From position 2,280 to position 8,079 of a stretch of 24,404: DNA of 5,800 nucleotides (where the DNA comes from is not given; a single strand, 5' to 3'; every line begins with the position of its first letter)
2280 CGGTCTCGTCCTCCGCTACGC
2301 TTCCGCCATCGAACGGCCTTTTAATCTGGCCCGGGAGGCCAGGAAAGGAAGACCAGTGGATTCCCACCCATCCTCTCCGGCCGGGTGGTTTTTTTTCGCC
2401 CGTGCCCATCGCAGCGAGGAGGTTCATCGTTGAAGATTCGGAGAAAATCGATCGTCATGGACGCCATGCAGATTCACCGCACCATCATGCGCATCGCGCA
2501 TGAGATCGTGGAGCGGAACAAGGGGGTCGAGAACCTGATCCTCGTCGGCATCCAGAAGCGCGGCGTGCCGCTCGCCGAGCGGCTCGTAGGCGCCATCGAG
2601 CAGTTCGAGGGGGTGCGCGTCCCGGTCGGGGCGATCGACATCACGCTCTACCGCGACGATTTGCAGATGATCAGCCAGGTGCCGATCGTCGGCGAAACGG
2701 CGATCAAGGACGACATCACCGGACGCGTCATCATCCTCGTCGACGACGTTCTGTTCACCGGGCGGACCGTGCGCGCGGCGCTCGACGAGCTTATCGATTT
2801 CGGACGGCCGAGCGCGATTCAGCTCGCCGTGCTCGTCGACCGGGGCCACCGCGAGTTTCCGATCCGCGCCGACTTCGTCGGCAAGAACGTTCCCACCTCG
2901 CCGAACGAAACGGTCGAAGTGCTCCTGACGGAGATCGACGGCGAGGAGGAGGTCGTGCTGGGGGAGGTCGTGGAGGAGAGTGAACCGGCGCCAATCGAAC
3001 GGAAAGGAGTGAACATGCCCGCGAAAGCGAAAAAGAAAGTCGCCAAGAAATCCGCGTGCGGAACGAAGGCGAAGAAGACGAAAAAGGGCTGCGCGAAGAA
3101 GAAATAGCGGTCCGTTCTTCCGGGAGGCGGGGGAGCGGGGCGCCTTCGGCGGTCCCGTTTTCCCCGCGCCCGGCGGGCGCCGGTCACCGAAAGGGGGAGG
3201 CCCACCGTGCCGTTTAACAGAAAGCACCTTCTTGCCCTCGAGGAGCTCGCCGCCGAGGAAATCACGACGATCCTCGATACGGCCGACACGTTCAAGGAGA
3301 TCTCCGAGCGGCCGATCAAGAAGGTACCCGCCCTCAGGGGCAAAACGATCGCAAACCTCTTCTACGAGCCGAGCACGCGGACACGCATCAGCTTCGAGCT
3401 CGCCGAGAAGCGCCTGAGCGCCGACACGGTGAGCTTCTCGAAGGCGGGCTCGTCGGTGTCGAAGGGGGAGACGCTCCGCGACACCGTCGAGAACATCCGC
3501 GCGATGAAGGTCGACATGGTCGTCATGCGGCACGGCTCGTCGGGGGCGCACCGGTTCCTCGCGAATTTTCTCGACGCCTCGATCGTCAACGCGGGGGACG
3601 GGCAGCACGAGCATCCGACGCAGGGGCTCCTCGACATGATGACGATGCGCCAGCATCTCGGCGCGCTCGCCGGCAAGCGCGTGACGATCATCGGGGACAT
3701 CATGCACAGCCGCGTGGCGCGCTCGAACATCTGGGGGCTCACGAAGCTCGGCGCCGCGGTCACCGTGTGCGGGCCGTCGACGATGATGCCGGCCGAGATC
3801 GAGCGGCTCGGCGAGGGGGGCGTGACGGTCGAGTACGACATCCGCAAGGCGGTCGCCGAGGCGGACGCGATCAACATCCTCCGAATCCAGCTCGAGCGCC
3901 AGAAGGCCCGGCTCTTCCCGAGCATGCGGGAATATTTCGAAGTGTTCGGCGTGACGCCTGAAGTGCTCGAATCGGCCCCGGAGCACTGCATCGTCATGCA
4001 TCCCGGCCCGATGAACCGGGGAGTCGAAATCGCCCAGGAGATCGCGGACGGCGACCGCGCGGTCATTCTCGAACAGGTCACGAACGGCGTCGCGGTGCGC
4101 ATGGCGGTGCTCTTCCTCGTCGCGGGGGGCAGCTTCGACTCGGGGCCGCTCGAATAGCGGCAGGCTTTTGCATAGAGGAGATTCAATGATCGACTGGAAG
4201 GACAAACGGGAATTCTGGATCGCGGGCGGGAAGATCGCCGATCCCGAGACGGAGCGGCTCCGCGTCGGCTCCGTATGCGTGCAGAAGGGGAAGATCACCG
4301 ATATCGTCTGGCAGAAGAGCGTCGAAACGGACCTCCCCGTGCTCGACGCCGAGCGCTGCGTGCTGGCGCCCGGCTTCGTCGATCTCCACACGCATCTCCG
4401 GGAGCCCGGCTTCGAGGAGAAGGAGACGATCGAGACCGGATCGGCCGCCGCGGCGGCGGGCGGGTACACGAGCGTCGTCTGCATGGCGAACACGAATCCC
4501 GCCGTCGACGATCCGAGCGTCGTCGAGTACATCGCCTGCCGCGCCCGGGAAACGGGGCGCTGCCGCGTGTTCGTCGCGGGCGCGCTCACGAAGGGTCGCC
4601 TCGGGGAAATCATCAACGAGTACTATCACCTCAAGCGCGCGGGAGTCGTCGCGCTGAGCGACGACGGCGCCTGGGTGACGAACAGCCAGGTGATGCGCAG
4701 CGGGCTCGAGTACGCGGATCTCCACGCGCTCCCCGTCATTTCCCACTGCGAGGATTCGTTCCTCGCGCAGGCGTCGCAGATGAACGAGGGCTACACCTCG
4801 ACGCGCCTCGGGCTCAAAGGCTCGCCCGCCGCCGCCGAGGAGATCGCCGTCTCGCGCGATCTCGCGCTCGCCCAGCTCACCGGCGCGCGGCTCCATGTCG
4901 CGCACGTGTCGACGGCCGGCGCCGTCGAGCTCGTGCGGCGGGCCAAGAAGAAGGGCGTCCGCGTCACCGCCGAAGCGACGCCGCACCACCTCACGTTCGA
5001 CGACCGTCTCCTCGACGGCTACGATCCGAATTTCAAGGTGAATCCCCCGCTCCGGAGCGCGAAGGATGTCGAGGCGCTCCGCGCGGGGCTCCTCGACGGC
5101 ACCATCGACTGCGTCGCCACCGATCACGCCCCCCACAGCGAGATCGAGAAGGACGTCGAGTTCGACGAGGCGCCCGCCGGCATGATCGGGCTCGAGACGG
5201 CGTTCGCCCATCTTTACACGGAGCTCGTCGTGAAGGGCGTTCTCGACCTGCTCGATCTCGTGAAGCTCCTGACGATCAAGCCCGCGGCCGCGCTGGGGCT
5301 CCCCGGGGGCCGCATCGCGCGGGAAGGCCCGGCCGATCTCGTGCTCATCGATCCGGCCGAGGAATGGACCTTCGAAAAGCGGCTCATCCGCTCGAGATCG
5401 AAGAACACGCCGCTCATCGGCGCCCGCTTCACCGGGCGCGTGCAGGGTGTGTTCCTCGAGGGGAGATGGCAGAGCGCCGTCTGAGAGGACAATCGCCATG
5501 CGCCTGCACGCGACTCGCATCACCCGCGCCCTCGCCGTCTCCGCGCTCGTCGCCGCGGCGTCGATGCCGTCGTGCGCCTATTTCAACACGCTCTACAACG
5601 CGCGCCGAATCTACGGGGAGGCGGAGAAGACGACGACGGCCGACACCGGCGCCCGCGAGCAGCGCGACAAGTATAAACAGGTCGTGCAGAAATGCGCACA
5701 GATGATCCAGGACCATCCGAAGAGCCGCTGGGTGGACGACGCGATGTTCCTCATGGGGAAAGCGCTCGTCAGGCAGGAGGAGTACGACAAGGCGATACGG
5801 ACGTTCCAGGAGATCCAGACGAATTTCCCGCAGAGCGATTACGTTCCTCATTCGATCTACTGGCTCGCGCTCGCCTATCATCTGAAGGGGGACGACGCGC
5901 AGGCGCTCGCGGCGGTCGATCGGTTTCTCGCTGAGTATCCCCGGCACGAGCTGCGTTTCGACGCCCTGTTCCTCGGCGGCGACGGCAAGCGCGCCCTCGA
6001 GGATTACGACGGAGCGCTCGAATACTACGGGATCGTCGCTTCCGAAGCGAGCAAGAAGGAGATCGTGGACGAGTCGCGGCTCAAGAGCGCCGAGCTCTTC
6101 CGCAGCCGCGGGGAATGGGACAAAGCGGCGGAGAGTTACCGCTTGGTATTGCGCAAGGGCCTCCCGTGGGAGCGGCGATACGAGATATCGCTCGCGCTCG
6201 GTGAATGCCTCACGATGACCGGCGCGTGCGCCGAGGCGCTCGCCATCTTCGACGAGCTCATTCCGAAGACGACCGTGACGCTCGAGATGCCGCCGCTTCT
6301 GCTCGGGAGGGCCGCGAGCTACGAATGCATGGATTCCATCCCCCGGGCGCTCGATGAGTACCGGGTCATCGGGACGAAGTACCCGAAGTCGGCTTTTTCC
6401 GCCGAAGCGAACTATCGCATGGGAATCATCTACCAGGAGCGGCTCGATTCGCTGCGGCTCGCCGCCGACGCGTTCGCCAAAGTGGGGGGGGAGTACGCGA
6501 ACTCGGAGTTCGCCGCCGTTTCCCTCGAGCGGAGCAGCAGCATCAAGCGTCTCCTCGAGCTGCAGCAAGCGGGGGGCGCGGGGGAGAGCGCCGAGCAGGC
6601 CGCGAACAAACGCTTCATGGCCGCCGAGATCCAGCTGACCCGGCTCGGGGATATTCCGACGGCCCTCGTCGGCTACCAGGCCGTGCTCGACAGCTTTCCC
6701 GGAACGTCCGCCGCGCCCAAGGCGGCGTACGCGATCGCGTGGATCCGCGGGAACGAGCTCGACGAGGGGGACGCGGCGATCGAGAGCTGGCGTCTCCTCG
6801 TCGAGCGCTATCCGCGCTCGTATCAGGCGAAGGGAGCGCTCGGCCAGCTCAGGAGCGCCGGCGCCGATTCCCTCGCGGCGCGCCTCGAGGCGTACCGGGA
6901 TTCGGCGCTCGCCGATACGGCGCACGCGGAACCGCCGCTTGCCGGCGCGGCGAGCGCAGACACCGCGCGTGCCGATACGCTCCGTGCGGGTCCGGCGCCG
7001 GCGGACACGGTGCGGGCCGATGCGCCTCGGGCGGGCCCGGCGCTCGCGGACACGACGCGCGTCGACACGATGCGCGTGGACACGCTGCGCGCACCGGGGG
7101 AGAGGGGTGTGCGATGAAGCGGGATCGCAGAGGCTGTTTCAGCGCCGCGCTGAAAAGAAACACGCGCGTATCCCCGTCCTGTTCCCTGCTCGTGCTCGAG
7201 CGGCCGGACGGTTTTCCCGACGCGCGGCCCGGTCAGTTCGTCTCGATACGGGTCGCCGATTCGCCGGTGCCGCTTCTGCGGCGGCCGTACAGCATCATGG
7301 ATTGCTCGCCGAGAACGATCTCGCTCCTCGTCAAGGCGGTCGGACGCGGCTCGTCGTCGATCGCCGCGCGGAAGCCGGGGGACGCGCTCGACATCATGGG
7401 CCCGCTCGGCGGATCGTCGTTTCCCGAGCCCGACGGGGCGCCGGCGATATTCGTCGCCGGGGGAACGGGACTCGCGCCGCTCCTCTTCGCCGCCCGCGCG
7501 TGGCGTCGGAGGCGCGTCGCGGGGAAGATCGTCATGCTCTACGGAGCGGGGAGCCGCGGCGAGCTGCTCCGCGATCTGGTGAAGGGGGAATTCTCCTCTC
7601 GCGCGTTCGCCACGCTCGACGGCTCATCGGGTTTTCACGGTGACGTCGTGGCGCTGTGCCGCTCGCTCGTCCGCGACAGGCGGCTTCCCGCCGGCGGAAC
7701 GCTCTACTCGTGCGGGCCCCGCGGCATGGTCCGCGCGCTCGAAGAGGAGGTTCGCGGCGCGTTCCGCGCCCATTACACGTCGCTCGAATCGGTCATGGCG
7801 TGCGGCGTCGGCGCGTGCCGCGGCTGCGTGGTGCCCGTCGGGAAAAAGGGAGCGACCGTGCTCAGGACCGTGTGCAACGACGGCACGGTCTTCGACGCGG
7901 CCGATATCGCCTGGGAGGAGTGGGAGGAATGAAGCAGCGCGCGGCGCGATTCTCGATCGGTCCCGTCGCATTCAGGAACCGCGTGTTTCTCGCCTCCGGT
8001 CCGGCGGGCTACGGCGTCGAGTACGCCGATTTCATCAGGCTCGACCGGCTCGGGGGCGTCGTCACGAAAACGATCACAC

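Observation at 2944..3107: PyrR carries a histone-like basic tail that has its own in-frame ribosome-binding site and ATG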

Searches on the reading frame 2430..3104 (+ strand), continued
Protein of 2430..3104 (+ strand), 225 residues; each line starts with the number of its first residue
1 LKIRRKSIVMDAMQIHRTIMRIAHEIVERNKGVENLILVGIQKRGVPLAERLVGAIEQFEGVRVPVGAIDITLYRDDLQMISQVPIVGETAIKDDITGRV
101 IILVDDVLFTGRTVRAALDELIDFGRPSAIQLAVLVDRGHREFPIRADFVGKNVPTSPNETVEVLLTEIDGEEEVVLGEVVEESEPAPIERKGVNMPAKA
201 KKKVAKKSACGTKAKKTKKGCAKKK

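Call 22: search_solved_structures(query=window:2430-3104:+, max_evalue=1e-10, show_alignments=2)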
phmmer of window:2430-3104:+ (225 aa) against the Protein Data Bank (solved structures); distinct sequences matched with E-value up to 1e-10: 11.
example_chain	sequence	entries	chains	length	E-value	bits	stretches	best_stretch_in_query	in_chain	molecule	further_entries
4p81_A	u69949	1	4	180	1.3e-65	224.1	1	5-177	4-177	Ancestral PyrR protein (Orange)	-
1ufr_A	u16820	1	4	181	1.9e-65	223.6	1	4-179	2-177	pyr mRNA-binding attenuation protein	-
4p3k_A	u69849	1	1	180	1.1e-64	221.1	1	5-177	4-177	Ancestral PyrR protein (Plum)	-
4p84_A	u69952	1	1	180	7.1e-63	215.2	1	5-177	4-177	Bifunctional protein PyrR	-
4p80_A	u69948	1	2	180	8.7e-63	214.9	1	5-177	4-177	Ancestral PyrR protein (Green)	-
1non_A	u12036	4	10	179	1.5e-61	210.9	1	5-178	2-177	PyrR bifunctional protein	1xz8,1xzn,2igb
4p83_A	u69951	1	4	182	2.7e-60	206.8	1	5-177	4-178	Engineered PyrR protein (Purple)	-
1a3c_A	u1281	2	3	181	1.3e-59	204.5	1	4-177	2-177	PYRIMIDINE OPERON REGULATORY PROTEIN PYRR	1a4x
4p82_A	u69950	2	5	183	1.3e-59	204.5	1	5-177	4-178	Bifunctional protein PyrR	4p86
1w30_A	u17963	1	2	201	1.7e-49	171.5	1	8-178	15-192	PYRR BIFUNCTIONAL PROTEIN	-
5iao_A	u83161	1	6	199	2e-49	171.2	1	8-178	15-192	Bifunctional protein PyrR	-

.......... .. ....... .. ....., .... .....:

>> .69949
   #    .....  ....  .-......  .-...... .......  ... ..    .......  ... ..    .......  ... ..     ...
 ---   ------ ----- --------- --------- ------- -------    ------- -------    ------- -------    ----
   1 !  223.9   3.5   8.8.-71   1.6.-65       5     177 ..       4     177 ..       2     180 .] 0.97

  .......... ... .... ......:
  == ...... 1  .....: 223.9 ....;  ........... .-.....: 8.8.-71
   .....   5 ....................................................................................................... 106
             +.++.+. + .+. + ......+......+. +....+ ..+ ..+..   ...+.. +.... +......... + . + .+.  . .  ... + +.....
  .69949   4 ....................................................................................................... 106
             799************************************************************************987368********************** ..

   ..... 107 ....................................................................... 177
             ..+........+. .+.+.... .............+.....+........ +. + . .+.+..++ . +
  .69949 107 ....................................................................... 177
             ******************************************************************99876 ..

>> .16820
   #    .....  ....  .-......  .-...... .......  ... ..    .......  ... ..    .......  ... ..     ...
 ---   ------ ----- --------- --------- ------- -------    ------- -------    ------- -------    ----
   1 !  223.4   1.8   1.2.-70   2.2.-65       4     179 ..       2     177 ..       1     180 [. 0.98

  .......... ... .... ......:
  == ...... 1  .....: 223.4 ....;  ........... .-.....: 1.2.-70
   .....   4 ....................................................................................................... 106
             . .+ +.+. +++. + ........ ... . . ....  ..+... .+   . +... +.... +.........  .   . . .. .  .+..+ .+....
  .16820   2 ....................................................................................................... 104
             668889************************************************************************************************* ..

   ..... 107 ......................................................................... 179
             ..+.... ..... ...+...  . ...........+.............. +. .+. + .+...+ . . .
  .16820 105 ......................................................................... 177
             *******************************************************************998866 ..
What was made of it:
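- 2430..2972 (+): PyrR core (aa 1-181), phosphoribosyltransferase fold, including the terminal strand EVVLGE. PDB matches 4p81 and 1ufr align to query residues 177-179 of chains 180-181 aa long (call 22).
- On PyrR (bifunctional pyr operon regulator / UPRTase): PDB PyrR chains match at E about 1e-65 (call 22).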

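Call 25: find_encoding_contigs(protein=P0032, flank=1500, max_places=2)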
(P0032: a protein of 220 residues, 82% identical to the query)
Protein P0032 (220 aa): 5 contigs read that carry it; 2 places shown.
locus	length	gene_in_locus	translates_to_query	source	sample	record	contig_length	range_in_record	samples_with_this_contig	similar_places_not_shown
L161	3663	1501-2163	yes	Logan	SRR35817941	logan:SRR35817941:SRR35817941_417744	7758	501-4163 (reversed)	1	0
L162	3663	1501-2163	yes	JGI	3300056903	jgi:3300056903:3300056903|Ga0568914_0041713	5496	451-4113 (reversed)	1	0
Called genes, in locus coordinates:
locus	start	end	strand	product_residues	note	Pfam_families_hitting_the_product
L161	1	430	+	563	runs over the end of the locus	PF01401:Peptidase_M2 (weak), PF01432:Peptidase_M3 (faint), PF02074:Peptidase_M32 (faint), PF01401:Peptidase_M2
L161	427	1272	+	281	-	PF00892:EamA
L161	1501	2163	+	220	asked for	PF00156:Pribosyltran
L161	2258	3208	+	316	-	PF02729:OTCace_N, PF00185:OTCace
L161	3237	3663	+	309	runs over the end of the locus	?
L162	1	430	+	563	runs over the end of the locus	PF01401:Peptidase_M2 (weak), PF01432:Peptidase_M3 (faint), PF02074:Peptidase_M32 (faint), PF01401:Peptidase_M2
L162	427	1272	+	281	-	PF00892:EamA (weak)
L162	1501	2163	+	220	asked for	PF00156:Pribosyltran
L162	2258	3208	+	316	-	PF02729:OTCace_N, PF00185:OTCace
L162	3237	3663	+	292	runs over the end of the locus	?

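Call 26: find_encoding_contigs(protein=P0039, flank=1500, max_places=2)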
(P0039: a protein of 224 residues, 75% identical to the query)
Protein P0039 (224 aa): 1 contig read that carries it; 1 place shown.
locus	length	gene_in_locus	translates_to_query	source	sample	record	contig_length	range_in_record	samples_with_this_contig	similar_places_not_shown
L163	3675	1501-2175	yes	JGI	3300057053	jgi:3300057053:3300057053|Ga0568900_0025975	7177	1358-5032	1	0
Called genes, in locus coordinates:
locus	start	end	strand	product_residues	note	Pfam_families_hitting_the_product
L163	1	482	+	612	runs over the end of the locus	?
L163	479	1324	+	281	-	PF00892:EamA (weak)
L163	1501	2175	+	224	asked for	PF00156:Pribosyltran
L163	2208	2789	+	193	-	PF02729:OTCace_N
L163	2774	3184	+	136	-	PF00185:OTCace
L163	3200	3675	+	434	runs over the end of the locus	PF07969:Amidohydro_3 (faint), PF01979:Amidohydro_1, PF12890:DHOase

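Call 51: predict_structure(alignment_id=A1)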
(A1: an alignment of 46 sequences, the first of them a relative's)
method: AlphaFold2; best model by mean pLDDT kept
length: 225 residues; sequences in the alignment: 46
mean_pLDDT: 67.0   pTM: 0.65
mean pLDDT of the five models: 67.0, 61.9, 55.1, 52.2, 50.6
residues with pLDDT >= 90: 7; 70-90: 120; 50-70: 39; < 50: 59
segments of 3 or more residues with pLDDT < 50: 76-83, 142-145, 168-170, 183-225
pLDDT, mean of each block of 10 residues (from residue 1): 75 88 89 81 82 88 85 48 53 82 80 72 84 77 56 71 63 70 46 33 31 36 36
secondary structure, 60 per line:
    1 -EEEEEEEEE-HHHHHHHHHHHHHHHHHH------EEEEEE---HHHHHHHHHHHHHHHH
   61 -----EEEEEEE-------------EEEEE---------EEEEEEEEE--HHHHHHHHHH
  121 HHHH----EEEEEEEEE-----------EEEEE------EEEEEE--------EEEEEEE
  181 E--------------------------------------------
elements in order: E2-10 H12-29 E36-41 H45-60 E66-72 E86-90 E100-108 H111-124 E129-137 E149-153 E160-165 E174-181
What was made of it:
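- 2430..2972 (+): The AlphaFold model puts the last strand at 174-181 (call 51).
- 3015..3107 (+): Lysine-rich tail (aa 196-225), which is also the candidate nested 30-aa ORF. The Cys codons are at 3057-3059 and 3090-3092. It is predicted disordered, with pLDDT 31-36 (call 51).
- On Intrinsically disordered polycationic tail: pLDDT is 31-36 with no secondary structure for residues 183-225 (call 51).
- Checked: Solved PyrRs of 180-181 aa align up to query residues 177-179 (call 22), and AlphaFold places the last strand at 174-181 (call 51).
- Residues 183-225 are predicted disordered (call 51). AlphaFold predicts no structure for the tail (call 51).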

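Call 56: find_encoding_contigs(protein=P0021, flank=300, max_places=1)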
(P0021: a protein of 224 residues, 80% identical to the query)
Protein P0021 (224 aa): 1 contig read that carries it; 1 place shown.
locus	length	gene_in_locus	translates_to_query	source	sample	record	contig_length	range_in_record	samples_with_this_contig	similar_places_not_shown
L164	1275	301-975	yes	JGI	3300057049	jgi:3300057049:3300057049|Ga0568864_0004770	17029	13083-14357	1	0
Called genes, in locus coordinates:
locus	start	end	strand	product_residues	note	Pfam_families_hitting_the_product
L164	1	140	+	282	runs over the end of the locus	PF00892:EamA (weak)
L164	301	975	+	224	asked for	PF00156:Pribosyltran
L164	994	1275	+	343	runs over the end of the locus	PF02729:OTCace_N, PF00185:OTCace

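Call 57: find_encoding_contigs(protein=P0023, flank=300, max_places=1)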
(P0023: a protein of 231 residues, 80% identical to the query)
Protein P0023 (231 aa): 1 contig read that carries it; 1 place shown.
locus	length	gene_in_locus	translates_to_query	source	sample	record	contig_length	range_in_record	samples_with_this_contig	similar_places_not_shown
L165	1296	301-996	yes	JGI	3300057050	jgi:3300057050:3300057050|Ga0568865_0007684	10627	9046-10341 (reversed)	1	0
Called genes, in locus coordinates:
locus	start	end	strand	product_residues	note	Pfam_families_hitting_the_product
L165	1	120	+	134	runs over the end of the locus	?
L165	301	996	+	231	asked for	PF00156:Pribosyltran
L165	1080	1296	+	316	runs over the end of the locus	PF02729:OTCace_N, PF00185:OTCace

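Call 58: find_encoding_contigs(protein=P0028, flank=300, max_places=1)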
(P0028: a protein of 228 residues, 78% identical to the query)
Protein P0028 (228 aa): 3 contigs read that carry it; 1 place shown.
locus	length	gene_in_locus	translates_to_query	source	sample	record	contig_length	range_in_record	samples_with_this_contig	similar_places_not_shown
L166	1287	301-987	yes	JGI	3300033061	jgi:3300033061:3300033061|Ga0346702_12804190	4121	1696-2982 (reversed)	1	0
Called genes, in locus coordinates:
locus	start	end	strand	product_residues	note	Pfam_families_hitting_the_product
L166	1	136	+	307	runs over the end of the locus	PF00892:EamA (weak)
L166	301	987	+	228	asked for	PF00156:Pribosyltran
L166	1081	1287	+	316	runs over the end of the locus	PF02729:OTCace_N, PF00185:OTCace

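Call 59: find_encoding_contigs(protein=P0042, flank=300, max_places=1)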
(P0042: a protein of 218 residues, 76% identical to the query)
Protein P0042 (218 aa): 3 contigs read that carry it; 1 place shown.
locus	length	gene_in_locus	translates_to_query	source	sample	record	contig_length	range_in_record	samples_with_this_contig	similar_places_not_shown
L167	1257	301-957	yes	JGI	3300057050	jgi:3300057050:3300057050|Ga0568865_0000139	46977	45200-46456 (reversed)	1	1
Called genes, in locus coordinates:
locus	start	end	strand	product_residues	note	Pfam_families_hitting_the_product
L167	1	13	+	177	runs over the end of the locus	?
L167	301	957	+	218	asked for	PF00156:Pribosyltran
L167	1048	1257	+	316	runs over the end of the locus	PF02729:OTCace_N, PF00185:OTCace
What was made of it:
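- On PyrR (bifunctional pyr operon regulator / UPRTase): The pyrR-pyrB order was seen in every relative whose called genes were listed (calls 25, 26, 56-59).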

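Call 60: find_encoding_contigs(protein=P0019, flank=300, max_places=1)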
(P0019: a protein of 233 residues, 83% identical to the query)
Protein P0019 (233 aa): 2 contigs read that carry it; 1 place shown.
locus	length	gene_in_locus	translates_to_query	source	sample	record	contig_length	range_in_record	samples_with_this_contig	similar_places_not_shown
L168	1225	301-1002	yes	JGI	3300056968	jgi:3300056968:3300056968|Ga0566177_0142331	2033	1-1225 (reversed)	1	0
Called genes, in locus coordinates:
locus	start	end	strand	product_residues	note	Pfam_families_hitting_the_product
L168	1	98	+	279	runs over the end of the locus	PF00892:EamA (weak)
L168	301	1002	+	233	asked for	PF00156:Pribosyltran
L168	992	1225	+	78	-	?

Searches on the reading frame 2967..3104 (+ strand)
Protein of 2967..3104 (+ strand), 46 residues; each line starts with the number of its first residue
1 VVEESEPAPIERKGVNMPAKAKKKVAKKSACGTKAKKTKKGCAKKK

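Call 43: search_protein_representatives(protein=window:2967-3104:+)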
Query: 46 residues. Proteins with E-value up to 0.001 (for the whole library): 1; up to 1e-10: 0; up to 1e-30: 0. The best 1 are listed.
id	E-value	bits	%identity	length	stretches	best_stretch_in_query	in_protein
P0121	6.6e-06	41.8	47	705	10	6-27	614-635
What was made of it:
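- Tried and rejected: An exhaustive phmmer search gave one low-complexity hit (call 43), although compositional filtering limits this test.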

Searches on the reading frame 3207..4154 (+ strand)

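Call 33: search_protein_families(library=pfam, proteins=[window:3207-4154:+], max_evalue=0.00001)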
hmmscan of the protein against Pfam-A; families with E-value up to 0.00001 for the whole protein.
window:3207-4154:+ (316 aa): 2 families
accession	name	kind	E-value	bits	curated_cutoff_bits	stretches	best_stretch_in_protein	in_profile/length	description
PF02729.26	OTCace_N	-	8.1e-46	156.2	29.9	1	6-149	1-148/148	Aspartate/ornithine carbamoyltransferase, carbamoyl-P binding domain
PF00185.30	OTCace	-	4.3e-28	98.8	29.4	1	156-304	2-156/157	Aspartate/ornithine carbamoyltransferase, Asp/Orn binding domain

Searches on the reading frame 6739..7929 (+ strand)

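Call 33: search_protein_families(library=pfam, proteins=[window:6739-7929:+], max_evalue=0.00001)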
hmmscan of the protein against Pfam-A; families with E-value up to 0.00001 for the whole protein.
window:6739-7929:+ (397 aa): 1 family
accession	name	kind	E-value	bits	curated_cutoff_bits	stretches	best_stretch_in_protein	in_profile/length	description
PF10418.14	DHODB_Fe-S_bind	-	6.4e-11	42.2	23.9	1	350-390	1-40/41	Iron-sulfur cluster binding domain of dihydroorotate dehydrogenase B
